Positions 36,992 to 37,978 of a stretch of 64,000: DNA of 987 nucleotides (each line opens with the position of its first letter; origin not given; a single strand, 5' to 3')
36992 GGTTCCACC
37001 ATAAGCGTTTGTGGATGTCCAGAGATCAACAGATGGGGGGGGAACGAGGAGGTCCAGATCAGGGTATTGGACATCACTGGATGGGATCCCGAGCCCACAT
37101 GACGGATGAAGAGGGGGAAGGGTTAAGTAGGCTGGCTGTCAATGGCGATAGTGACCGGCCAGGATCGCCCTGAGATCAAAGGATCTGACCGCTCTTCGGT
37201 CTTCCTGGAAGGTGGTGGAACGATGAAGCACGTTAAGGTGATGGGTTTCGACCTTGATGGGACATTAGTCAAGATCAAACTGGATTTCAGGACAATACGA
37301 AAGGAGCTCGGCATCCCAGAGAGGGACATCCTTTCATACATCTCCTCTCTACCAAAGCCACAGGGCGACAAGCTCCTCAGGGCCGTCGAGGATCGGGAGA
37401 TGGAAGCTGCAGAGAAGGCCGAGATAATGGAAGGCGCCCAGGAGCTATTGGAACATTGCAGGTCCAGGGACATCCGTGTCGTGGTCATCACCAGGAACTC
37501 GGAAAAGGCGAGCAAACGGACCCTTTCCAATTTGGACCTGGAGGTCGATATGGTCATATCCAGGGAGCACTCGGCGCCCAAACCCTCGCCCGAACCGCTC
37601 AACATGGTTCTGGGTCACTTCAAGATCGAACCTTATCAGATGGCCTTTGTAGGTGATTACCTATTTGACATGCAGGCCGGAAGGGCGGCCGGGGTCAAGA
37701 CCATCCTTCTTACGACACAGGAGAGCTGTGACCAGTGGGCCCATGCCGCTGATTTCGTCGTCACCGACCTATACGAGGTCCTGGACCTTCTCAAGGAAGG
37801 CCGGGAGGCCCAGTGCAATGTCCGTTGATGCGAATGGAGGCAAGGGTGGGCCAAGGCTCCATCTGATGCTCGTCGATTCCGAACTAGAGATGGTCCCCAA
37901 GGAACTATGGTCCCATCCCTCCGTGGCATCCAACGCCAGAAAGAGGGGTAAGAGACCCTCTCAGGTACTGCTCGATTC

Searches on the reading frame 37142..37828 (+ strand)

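Call 3: search_protein_families(library=pfam, proteins=[window:37142-37828:+], max_evalue=0.01)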
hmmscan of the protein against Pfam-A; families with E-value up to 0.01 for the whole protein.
window:37142-37828:+ (228 aa): 5 families
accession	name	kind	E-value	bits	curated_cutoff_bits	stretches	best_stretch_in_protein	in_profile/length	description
PF13419.12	HAD_2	-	1.8e-20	74.2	23.8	1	50-189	35-177/178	Haloacid dehalogenase-like hydrolase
PF00702.32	Hydrolase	-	1.1e-17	65.5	26.4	1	73-184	78-191/191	haloacid dehalogenase-like hydrolase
PF13242.12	Hydrolase_like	-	2.4e-09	37.4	22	1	146-212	3-74/75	HAD-hyrolase-like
PF12710.13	HAD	-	5.6e-07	30.6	27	1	36-141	3-130/189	haloacid dehalogenase-like hydrolase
PF13344.12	Hydrolase_6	-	0.00036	21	27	1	93-135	13-54/101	Haloacid dehalogenase-like hydrolase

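Call 4: search_protein_families(library=ncbifam, proteins=[window:37142-37828:+], max_evalue=0.01)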
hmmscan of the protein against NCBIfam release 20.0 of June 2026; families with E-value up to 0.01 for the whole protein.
window:37142-37828:+ (228 aa): 42 families (the best 25 are shown)
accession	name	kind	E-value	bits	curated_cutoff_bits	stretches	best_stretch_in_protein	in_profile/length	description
NF009695.0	PRK13222.1-2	equivalog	1.3e-18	67.4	225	1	90-218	90-223/226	phosphoglycolate phosphatase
TIGR01449.2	PGP_bact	equivalog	5.4e-15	55.5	180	1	88-192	79-186/213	phosphoglycolate phosphatase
NF009804.0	PRK13288.1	equivalog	3.5e-14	52.8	218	1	93-219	81-212/215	pyrophosphatase PpaX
TIGR01662.1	HAD-SF-IIIA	subfamily_domain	4.3e-14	52.8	44.6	1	88-192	19-140/141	HAD-IIIA family hydrolase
TIGR01454.1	AHBA_synth_RP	hypoth_equivalog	7.5e-14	51.9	246.65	1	88-217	69-203/205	AHBA synthesis associated protein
TIGR02253.1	CTE7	subfamily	1.8e-12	47.5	169.75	1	96-214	96-221/221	TIGR02253 family HAD-type hydrolase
NF009696.0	PRK13222.1-3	equivalog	1.5e-11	44.5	359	1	86-216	79-215/223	N-acetylmuramic acid 6-phosphate phosphatase MupP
NF009697.0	PRK13222.1-4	equivalog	2.5e-11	43.4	327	1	94-192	94-195/232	phosphoglycolate phosphatase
NF009694.0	PRK13222.1-1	equivalog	1.9e-10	40.5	415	1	52-192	72-212/252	phosphoglycolate phosphatase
TIGR01656.1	Histidinol-ppas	subfamily_domain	6.5e-10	39.1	84.15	1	126-193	97-148/149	histidinol-phosphate phosphatase domain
TIGR01549.1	HAD-SF-IA-v1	subfamily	9.1e-10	39.1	23.3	1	36-184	4-149/149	HAD-IA family hydrolase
TIGR02252.1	DREG-2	subfamily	1.2e-09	38.3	155.2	1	90-189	101-203/203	HAD hydrolase, REG-2-like, family IA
NF053653.1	InDiPhoBT2121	equivalog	9.2e-09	35.2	245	1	85-208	77-206/216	inorganic diphosphatase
TIGR01668.1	YqeG_hyp_ppase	hypoth_equivalog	9.6e-09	35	89.1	1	89-199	38-144/170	YqeG family HAD IIIA-type phosphatase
TIGR01509.1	HAD-SF-IA-v3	subfamily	1e-08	35.5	29.4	1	36-189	4-153/154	HAD-IA family hydrolase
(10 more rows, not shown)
